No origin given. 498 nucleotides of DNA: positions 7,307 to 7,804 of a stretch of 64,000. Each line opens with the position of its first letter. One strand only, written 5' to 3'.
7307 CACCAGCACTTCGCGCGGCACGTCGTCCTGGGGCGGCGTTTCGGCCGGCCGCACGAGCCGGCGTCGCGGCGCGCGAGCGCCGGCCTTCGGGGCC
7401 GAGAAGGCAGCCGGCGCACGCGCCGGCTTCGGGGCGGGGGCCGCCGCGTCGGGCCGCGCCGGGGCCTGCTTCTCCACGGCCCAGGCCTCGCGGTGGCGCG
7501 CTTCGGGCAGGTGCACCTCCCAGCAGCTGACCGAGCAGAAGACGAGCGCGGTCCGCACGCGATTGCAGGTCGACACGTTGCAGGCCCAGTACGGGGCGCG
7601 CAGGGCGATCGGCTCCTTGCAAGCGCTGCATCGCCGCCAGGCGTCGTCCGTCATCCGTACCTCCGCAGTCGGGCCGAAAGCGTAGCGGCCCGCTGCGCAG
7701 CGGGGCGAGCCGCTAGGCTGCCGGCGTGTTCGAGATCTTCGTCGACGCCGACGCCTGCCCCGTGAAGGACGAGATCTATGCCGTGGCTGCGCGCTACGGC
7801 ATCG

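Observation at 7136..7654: Zinc-finger plus bacterial histone-fold fusion (ZZ-histone-like chromatin protein candidate)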

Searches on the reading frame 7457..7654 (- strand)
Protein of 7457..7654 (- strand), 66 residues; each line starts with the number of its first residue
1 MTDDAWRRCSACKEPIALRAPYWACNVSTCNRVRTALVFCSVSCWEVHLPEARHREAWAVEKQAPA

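Call 23: search_protein_representatives(alignment_id=A2)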
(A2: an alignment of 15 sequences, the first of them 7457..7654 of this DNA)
Query: 15 sequences, 67 profile positions. Proteins with E-value up to 0.001 (for the whole library): 291; up to 1e-10: 239; up to 1e-30: 22. The best 150 are listed.
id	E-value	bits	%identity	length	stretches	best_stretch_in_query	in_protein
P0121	1.9e-37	143.5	-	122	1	2-67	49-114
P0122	3.8e-35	136.1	-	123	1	1-67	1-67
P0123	5.0e-35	135.7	-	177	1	2-67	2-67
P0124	3.6e-34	133.0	-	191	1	1-66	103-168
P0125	6.3e-34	132.2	-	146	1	1-67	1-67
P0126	6.6e-34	132.1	-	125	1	2-66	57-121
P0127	4.4e-33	129.5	-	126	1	5-67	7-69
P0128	7.6e-33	128.7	-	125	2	4-67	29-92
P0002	7.7e-33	128.7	-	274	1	3-67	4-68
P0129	8.5e-33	128.5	-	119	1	2-67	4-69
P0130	1.1e-32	128.2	-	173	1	5-66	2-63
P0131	1.4e-32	127.8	-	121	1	3-67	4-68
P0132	3.3e-32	126.7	-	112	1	1-63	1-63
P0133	3.8e-32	126.5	-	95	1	5-67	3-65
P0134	8.2e-32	125.4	-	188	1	3-67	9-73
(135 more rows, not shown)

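Call 26: predict_structure(alignment_id=A2)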
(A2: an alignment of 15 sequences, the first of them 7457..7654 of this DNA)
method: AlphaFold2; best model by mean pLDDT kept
length: 66 residues; sequences in the alignment: 15
mean_pLDDT: 85.3   pTM: 0.72
mean pLDDT of the five models: 85.3, 80.6, 50.9, 42.0, 35.8
residues with pLDDT >= 90: 36; 70-90: 19; 50-70: 11; < 50: 0
segments of 3 or more residues with pLDDT < 50: none
pLDDT, mean of each block of 10 residues (from residue 1): 84 94 89 80 85 76 93
secondary structure, 60 per line:
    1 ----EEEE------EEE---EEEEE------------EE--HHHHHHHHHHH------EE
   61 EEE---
elements in order: E5-8 E15-17 E21-25 H42-52 E59-63

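Call 31: fold_search(model_id=the predicted structure, library=pdb)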
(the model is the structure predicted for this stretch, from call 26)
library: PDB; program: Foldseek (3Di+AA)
matches with E <= 10: 67; with E <= 0.001: 0
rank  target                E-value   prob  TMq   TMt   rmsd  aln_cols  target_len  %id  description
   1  6miu_A                1.1e-01  0.85  0.43  0.49   5.1        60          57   17  Crystal structure of p62 ZZ domain in complex with Arg-Glu peptide (released 2018-10-31)
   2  5yph_A                2.0e-01  0.82  0.48  0.59   4.1        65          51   20  p62/SQSTM1 ZZ domain with Ile-peptide (released 2018-08-29)
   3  5yp8_A                2.0e-01  0.66  0.43  0.53   5.4        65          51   18  p62/SQSTM1 ZZ domain with Arg-peptide (released 2018-08-29)
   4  6mj7                  2.4e-01  0.69  0.43  0.50   5.0        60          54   18  Crystal structure of p62 ZZ domain in complex with free arginine (released 2018-10-31)
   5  5ypa_A                3.4e-01  0.54  0.42  0.52   5.4        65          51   18  p62/SQSTM1 ZZ domain with Lys-peptide (released 2018-08-29)
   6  7r1o_AAA              5.0e-01  0.44  0.41  0.48   4.4        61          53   16  p62-ZZ domain of the human sequestosome in complex with dusquetide (released 2022-05-18)
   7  5ypg_A                5.0e-01  0.41  0.42  0.52   5.4        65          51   18  p62/SQSTM1 ZZ domain with Leu-peptide (released 2018-08-29)
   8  5mq4_C                5.7e-01  0.63  0.40  0.24   3.7        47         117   19  Crystal Structure of the leucine zipper of human PRKCBP1 (released 2017-01-25)
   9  7og7                  7.5e-01  0.30  0.46  0.26   5.9        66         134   17  Crystal structure of the copper chaperone NosL from Shewanella denitrificans (released 2021-07-07)
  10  5mq4_B                8.5e-01  0.44  0.39  0.24   4.6        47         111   17  Crystal Structure of the leucine zipper of human PRKCBP1 (released 2017-01-25)
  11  5lkx                  8.5e-01  0.25  0.43  0.07   5.5        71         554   11  Crystal structure of the p300 acetyltransferase catalytic core with propionyl-coenzyme A. (released 2016-11-02)
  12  5mq4_A                9.1e-01  0.44  0.40  0.24   4.0        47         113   17  Crystal Structure of the leucine zipper of human PRKCBP1 (released 2017-01-25)
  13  9lgr_A                1.0e+00  0.35  0.47  0.52   4.0        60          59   20  Y-degron fused ZZ-domain of the Arabidopsis thaliana E3 ubiquitin-protein ligase BIG (released 2026-01-14)
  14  2dan_MODEL_1_A        1.2e+00  0.28  0.36  0.39   3.9        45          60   20  The solution structure of the MYND domain (LEU384-CYS430) of human Zinc finger MYND domain containing protein  (released 2006-06-14)
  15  9wv4_B                1.5e+00  0.30  0.39  0.24   4.3        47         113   19  Crystal structure of human ZMYND8 MYND domain (released 2025-10-08)
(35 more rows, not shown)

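Call 39: search_protein_families(library=pfam, alignment_id=A2, max_evalue=10)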
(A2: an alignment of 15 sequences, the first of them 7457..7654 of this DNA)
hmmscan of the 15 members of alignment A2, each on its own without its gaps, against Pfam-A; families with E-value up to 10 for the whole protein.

A. member 1, window:7457-7654:- (66 aa): 1 family
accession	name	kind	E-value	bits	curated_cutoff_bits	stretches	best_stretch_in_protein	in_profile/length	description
PF18716.7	VATC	-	6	7.2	26.6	0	7-22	4-19/43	Vms1-associating treble clef domain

B. families by the number of members that match (of 15 scanned): 12 families
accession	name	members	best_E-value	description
PF24461.1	DUF7576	4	0.026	Family of unknown function (DUF7576)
PF25813.1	zf_VAL1_N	4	0.1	VAL1-like, N-terminal zinc finger domain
PF04570.20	zf-FLZ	4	0.13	zinc-finger of the FCS-type, C2-C2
PF03107.22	C1_2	3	0.0098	C1 domain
PF21971.1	LINC-PINT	1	0.083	Transcriptional regulator PINT87aa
PF17713.6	DUF5558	1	0.093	Family of unknown function (DUF5558)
PF01220.24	DHquinase_II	1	0.15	Dehydroquinase class II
PF18508.7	zf_C2H2_13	1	0.21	Zinc finger domain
PF13248.11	Zn_ribbon_3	1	0.21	zinc-ribbon domain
PF17454.7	Bee_toxin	1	0.87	Honey bee toxin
PF06467.20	zf-FCS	1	3.8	MYM-type Zinc finger with FCS sequence motif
PF18716.7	VATC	1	6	Vms1-associating treble clef domain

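Call 40: search_solved_structures(query=A2, max_evalue=10, show_alignments=4)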
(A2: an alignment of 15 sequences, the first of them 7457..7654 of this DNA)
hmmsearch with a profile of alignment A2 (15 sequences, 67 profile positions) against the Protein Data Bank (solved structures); distinct sequences matched with E-value up to 10: 3.
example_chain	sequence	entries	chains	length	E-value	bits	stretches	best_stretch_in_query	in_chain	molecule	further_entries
8uck_i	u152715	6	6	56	0.082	16.4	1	37-62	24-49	Cytochrome c oxidase subunit 9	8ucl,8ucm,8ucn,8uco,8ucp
8ucj_i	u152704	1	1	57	0.084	16.4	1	37-62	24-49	Cytochrome c oxidase subunit 9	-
6u23_A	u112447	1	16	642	0.56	13.8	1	30-62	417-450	Macrophage-expressed gene 1 protein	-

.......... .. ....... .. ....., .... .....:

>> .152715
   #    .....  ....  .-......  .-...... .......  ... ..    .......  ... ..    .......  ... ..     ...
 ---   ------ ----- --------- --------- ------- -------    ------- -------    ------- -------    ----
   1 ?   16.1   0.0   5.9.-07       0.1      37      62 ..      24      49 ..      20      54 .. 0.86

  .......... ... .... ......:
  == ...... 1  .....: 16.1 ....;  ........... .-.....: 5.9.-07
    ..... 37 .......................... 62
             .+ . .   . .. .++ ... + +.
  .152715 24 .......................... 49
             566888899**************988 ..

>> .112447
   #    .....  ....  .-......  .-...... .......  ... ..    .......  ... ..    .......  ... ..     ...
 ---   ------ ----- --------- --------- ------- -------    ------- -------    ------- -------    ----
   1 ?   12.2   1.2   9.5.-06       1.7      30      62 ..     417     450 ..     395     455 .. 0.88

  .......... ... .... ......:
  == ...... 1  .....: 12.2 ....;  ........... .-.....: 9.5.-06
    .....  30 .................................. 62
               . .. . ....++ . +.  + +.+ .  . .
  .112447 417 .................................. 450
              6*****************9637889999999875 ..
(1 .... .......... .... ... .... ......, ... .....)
